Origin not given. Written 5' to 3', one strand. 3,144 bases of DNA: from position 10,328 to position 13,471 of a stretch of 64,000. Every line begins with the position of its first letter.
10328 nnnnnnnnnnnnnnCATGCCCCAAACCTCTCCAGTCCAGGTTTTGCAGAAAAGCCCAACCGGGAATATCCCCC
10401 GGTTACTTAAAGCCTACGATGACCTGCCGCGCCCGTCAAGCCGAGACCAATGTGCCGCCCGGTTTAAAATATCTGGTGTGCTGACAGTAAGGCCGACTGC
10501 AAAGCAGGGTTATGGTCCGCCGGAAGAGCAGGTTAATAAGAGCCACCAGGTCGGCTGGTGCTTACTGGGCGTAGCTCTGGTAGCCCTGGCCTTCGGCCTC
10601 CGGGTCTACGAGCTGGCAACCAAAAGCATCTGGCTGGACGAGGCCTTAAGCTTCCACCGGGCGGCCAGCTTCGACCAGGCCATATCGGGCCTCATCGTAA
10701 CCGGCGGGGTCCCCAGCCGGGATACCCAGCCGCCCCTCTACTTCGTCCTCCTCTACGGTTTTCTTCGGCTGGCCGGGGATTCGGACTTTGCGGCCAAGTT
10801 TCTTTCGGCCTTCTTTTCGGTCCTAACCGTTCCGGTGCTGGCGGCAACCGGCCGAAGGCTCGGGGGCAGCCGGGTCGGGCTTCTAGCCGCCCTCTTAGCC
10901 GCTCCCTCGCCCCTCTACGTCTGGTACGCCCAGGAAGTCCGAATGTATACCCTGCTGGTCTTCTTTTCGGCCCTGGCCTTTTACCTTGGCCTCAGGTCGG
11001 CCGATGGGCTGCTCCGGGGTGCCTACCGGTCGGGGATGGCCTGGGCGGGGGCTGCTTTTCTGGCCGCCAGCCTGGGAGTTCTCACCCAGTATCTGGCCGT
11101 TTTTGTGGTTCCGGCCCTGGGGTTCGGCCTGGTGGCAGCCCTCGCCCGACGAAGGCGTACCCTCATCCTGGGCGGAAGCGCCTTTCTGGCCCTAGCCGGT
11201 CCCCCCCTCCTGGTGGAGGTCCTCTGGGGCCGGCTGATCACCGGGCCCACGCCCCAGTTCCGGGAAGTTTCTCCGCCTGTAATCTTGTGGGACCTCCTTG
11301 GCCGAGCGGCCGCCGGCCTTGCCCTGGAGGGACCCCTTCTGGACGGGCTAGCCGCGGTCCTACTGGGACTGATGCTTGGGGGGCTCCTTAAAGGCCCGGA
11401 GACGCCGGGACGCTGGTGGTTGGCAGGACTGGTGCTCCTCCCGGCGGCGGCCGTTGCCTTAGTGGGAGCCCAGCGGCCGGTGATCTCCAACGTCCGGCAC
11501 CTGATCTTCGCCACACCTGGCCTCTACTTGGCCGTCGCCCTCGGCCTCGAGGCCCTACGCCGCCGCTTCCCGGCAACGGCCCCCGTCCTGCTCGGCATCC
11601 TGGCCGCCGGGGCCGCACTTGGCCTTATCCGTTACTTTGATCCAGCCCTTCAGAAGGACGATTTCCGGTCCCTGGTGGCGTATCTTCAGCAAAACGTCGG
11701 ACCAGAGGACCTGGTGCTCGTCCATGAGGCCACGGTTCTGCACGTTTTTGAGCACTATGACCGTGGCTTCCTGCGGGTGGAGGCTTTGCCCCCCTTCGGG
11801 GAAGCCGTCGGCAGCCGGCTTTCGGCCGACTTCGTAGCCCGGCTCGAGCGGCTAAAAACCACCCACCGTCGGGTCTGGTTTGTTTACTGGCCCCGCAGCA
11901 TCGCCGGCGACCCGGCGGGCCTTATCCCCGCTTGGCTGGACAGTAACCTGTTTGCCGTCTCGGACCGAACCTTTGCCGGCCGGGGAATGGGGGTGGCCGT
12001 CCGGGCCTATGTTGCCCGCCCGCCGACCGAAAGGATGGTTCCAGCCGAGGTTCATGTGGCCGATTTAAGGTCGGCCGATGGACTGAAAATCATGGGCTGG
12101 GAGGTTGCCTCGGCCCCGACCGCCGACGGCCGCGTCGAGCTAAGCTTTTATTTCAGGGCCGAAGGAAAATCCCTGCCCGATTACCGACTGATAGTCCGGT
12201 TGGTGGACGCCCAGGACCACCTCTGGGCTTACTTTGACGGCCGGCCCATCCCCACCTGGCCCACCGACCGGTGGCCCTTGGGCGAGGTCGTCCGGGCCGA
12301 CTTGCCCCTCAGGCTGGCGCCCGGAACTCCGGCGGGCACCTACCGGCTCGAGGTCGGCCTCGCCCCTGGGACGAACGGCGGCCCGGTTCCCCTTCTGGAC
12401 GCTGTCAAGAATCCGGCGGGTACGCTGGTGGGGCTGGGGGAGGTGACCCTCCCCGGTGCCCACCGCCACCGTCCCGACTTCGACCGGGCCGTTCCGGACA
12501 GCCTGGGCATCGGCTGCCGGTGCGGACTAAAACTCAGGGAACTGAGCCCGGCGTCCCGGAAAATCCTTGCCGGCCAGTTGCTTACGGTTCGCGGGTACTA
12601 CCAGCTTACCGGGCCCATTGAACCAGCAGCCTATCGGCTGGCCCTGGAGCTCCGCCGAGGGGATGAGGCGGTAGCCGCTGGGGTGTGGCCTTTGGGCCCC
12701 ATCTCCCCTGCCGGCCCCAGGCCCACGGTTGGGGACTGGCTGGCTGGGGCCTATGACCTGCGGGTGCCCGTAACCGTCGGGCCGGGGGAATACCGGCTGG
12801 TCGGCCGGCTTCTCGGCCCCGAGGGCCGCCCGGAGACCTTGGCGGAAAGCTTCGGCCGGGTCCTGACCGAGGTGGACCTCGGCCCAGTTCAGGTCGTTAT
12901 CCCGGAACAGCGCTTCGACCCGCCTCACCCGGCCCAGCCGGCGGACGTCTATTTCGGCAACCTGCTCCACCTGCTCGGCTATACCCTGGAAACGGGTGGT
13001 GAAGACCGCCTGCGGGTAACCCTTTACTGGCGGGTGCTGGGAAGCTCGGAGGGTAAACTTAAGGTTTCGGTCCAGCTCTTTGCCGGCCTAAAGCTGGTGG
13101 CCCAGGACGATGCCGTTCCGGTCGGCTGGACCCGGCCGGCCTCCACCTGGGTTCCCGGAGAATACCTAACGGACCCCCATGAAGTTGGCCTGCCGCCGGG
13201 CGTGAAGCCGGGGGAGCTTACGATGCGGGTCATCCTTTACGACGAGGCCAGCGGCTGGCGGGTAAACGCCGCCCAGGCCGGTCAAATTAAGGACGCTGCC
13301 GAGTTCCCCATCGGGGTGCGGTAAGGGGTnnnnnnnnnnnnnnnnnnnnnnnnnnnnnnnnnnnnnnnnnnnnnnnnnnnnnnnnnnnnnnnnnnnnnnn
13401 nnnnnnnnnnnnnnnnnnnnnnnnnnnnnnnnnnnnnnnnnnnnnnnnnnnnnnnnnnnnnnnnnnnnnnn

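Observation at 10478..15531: Tandem pair of GT-C (ArnT/PMT-like) membrane glycosyltransferases, each with a large C-terminal extracytoplasmic repeat region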

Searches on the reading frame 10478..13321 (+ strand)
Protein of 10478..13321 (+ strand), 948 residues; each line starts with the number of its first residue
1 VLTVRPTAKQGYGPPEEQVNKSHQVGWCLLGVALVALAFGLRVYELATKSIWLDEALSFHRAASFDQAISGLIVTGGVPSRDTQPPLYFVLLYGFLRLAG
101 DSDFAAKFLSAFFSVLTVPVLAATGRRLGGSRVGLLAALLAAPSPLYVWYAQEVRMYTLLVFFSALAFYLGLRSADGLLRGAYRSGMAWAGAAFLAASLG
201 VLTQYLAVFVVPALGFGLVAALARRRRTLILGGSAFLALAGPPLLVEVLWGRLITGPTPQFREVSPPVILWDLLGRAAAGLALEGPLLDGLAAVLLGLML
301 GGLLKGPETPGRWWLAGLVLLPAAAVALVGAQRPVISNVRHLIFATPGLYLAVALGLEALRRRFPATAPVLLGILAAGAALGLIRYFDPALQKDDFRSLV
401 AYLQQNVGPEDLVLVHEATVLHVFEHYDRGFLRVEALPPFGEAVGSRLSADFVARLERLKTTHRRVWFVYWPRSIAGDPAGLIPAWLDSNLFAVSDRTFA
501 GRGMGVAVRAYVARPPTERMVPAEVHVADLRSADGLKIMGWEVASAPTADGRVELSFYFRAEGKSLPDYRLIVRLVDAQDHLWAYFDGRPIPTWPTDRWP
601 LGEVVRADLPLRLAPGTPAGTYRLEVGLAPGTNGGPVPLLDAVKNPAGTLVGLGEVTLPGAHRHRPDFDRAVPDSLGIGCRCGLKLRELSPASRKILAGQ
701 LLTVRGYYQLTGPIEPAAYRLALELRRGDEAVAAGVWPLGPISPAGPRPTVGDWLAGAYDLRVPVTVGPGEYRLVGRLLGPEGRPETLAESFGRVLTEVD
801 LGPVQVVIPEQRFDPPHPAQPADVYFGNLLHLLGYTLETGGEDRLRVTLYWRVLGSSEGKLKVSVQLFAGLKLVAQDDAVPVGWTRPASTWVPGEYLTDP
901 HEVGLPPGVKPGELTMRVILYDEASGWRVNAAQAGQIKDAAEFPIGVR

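Call 5: search_protein_families(library=pfam, proteins=[window:10478-13321:+], max_evalue=1)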
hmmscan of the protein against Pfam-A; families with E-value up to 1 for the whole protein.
window:10478-13321:+ (948 aa): 4 families
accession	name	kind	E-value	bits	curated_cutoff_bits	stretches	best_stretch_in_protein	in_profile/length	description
PF13231.12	PMT_2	-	5e-13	50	26.1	1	84-229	2-143/160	Dolichyl-phosphate-mannose-protein mannosyltransferase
PF02366.24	PMT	-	2.4e-09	37.5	22.7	1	84-229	63-209/245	Dolichyl-phosphate-mannose-protein mannosyltransferase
PF11028.14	TMEM260-like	-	0.0032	17.7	24.2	1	131-219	86-171/179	Protein O-mannosyl-transferase TMEM260-like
PF02516.20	STT3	-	0.16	11.9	24.5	1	85-148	72-140/405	Oligosaccharyl transferase STT3, N-terminal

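Call 7: search_protein_families(library=ncbifam, proteins=[window:10478-13321:+], max_evalue=1)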
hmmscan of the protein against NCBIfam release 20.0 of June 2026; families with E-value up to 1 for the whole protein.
window:10478-13321:+ (948 aa): 2 families
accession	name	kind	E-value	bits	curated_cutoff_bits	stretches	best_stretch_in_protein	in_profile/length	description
TIGR03663.1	TIGR03663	subfamily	4.6e-07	29.2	126.25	1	30-205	3-164/435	flippase activity-associated protein Agl23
NF052499.1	MnslTaseMT1671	equivalog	0.48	8.8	900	0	35-213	33-200/523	mannosyltransferase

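Call 8: search_solved_structures(query=window:10478-13321:+, max_evalue=1)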
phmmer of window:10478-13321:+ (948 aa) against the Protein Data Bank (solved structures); distinct sequences matched with E-value up to 1: 1.
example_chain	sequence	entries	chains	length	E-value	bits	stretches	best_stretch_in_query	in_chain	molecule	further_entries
9e61_A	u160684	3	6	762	0.14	13.3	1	107-222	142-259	Dolichyl-phosphate-mannose--protein mannosyltransferase 4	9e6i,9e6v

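Call 13: find_homologous_proteins(query=window:10478-13321:+, max_evalue=0.00001)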
Query window:10478-13321:+ (948 aa): 42 proteins with E <= 0.00001 among 8000 candidates.
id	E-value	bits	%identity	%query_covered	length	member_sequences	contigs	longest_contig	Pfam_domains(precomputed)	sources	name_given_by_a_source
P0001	0.0e+0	2039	97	100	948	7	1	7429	PF02366.25,PF13231.13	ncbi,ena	-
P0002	0.0e+0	1820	87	100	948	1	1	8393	PF02366.25,PF13231.13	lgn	-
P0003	0.0e+0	1655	80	100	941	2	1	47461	PF11028.15,PF02366.25,PF13231.13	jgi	-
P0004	0.0e+0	1644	80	99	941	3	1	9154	PF02366.25,PF13231.13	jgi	-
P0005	0.0e+0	1250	62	100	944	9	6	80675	-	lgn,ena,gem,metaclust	metaclust:\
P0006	0.0e+0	1246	61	99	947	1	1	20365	PF13231.13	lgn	-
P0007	0.0e+0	1115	69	77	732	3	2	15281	-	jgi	jgi:hypothetical protein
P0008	3.7e-76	275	32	95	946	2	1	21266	PF02366.25,PF13231.13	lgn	-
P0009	2.5e-67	246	31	63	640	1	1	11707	PF13231.13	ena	-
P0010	2.8e-59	219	31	63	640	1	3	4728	PF13231.13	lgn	-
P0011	3.1e-53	199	29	65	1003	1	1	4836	-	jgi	jgi:4-amino-4-deoxy-L-arabinose transferase-like glycosyltransferase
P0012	5.7e-50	189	32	50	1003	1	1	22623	-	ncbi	-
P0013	3.8e-43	166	29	79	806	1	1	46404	PF13231.13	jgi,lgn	jgi:4-amino-4-deoxy-L-arabinose transferase-like glycosyltransferase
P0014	7.3e-38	148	29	61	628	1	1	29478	PF13231.13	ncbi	-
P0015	1.4e-36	144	34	21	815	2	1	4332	PF13231.13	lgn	-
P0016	9.7e-34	135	26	59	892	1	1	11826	PF02366.25,PF13231.13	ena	-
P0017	1.4e-28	118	28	57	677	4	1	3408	PF13231.13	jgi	jgi:hypothetical protein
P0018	4.2e-27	113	42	16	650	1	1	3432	PF13231.13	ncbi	ncbi:MAG: glycosyltransferase family 39 protein, partial [Chloroflexota bacterium]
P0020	1.3e-25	108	24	37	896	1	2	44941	PF13231.13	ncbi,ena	-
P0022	8.5e-23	99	38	23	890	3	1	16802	PF13231.13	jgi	jgi:hypothetical protein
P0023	1.0e-22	98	33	13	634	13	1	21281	PF13231.13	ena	-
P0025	6.5e-22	96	25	63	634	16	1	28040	PF13231.13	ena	-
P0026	1.7e-20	91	37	23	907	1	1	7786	PF13231.13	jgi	jgi:O-antigen/teichoic acid export membrane protein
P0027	7.5e-17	79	27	47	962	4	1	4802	PF13231.13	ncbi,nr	ncbi:MAG: glycosyltransferase family 39 protein [Chloroflexi bacterium]|nr:glycosyltransferase famil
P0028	3.2e-16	77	36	21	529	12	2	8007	PF13231.13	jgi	jgi:hypothetical protein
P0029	2.0e-15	74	32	17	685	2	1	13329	PF13231.13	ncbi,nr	ncbi:MAG: glycosyltransferase family 39 protein [Herpetosiphonaceae bacterium]|nr:glycosyltransferas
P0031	2.7e-13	67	36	18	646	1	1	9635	PF02366.25,PF13231.13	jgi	jgi:4-amino-4-deoxy-L-arabinose transferase-like glycosyltransferase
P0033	9.3e-12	62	34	24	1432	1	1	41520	PF13231.13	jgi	jgi:hypothetical protein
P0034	1.3e-9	55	35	12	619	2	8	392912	PF13231.13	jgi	jgi:uncharacterized membrane protein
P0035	2.5e-8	51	27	22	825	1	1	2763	PF02366.25,PF13231.13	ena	-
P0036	7.8e-8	49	26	27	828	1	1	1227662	PF02366.25,PF13231.13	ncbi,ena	-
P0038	9.9e-7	45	32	18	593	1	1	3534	PF13231.13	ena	-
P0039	1.8e-6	45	33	32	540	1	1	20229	PF13231.13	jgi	jgi:Dolichyl-phosphate-mannose-protein mannosyltransferase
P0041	5.8e-6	43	31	20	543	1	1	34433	PF13231.13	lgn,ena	-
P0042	9.7e-6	42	33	11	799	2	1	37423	PF13231.13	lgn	-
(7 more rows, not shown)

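Call 21: find_encoding_contigs(protein=P0005, flank=10000, max_places=2)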
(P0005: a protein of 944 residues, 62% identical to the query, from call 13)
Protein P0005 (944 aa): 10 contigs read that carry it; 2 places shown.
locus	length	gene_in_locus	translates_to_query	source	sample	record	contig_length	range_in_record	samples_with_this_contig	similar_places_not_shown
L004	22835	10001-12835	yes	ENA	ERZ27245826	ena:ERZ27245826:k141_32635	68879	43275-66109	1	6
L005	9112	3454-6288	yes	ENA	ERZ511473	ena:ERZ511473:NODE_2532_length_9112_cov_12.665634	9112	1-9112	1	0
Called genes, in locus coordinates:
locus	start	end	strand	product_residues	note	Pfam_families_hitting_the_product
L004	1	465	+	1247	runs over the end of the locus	PF00521:DNA_topoisoIV, PF14890:Intein_splicing, PF14528:LAGLIDADG_3, PF00521:DNA_topoisoIV, PF03989:DNA_gyraseA_C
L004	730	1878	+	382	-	PF00890:FAD_binding_2 (weak), PF01266:DAO, PF07992:Pyr_redox_2 (faint), PF13450:NAD_binding_8 (weak), PF13738:Pyr_redox_3 (faint)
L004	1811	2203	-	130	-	-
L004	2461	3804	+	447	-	PF05697:Trigger_N, PF05698:Trigger_C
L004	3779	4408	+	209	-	PF00574:CLP_protease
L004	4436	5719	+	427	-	PF06689:zf-C4_ClpX, PF13401:AAA_22 (faint), PF00493:MCM (faint), PF01078:Mg_chelatase (faint), PF00004:AAA, PF07724:AAA_2, PF07728:AAA_5 (weak), PF10431:ClpB_D2-small, +1 more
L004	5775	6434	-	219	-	PF00497:SBP_bac_3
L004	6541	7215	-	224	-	PF04264:YceI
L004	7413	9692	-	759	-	PF01315:Ald_Xan_dh_C, PF02738:MoCoBD_1, PF20256:MoCoBD_2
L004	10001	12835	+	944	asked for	-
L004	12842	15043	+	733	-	PF13231:PMT_2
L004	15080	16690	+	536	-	PF05496:RuvB_N (faint), PF13177:DNA_pol3_delta2, PF13604:AAA_30 (faint), PF00004:AAA, PF13401:AAA_22 (weak), PF22608:DNAX_ATPase_lid, PF12169:DNA_pol3_gamma3 (weak)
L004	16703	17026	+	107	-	PF02575:YbaB_DNA_bd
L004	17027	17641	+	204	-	PF00633:HHH (weak), PF21176:RecR_HhH, PF02132:RecR_ZnF, PF01751:Toprim, PF13662:Toprim_4, PF21175:RecR_C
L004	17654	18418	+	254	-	PF11967:RecO_N, PF02565:RecO_C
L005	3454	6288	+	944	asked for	-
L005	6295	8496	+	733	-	PF13231:PMT_2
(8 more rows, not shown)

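Call 22: find_encoding_contigs(protein=P0008, flank=10000, max_places=2)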
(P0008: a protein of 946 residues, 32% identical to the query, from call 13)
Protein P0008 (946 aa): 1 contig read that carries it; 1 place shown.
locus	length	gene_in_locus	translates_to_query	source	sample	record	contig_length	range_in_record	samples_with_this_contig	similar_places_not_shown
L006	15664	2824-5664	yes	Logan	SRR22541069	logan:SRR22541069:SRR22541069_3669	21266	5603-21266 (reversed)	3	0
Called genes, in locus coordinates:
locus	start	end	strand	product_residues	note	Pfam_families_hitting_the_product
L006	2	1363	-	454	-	?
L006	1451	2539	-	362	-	PF27529:AMPT, PF05343:Peptidase_M42, PF01546:Peptidase_M20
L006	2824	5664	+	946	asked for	PF02366:PMT (weak), PF13231:PMT_2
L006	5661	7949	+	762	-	PF09913:DUF2142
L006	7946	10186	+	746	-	PF02366:PMT, PF13231:PMT_2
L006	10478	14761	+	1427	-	PF09586:YfhO (faint), PF13231:PMT_2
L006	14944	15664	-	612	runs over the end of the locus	PF02518:HATPase_c, PF13589:HATPase_c_3, PF01119:DNA_mis_repair, PF08676:MutL_C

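Call 38: predict_structure(alignment_id=A2)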
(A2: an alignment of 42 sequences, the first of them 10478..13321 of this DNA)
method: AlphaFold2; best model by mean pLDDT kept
length: 948 residues; sequences in the alignment: 42
mean_pLDDT: 84.5   pTM: 0.68
mean pLDDT of the five models: 84.5, 83.9, 83.8, 81.1, 80.6
residues with pLDDT >= 90: 439; 70-90: 379; 50-70: 103; < 50: 27
segments of 3 or more residues with pLDDT < 50: 1-18, 74-76
pLDDT, mean of each block of 10 residues (from residue 1): 35 45 69 95 89 85 83 49 77 94 93 98 93 95 95 94 96 87 87 93 88 81 64 58 55 52 80 93 90 95 78 84 84 75 93 95 92 95 86 83 83 84 86 74 65 86 90 69 87 87 78 88 91 95 84 92 92 92 91 90 92 87 95 85 86 90 72 80 91 87 92 90 95 90 66 89 86 96 92 89 86 80 92 91 88 84 94 92 71 86 87 90 89 91 80
secondary structure, 60 per line:
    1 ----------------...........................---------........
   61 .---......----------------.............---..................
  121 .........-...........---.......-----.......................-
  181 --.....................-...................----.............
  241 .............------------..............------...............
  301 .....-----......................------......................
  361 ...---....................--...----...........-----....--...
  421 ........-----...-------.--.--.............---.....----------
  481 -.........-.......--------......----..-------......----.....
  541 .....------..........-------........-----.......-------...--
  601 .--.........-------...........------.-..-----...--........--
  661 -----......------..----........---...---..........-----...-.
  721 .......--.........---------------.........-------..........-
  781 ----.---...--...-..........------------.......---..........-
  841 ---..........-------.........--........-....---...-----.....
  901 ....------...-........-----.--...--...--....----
elements in order (helices of 4 or more, strands of 3 or more residues): H17-43 H53-61 H65-70 H87-99 H103-129 H131-141 H145-151 H157-179 H183-203 H205-223 H228-253 H266-279 H286-305 H311-332 H339-363 H367-386 H396-406 E412-415 H418-428 E434-436 H450-462 E466-470 H482-490 E492-498 E507-512 E526-531 E536-545 E552-561 E569-576 E582-588 E604-612 E620-630 E646-648 E651-658 H666-671 E684-691 E695-697 E701-710 E720-727 E730-738 E754-762 E770-779 E789-791 E794-796 E798-807 E820-826 E830-839 E844-853 E861-869 E872-879 H881-884 E896-904 E915-922 E931-933 E936-938 E941-944
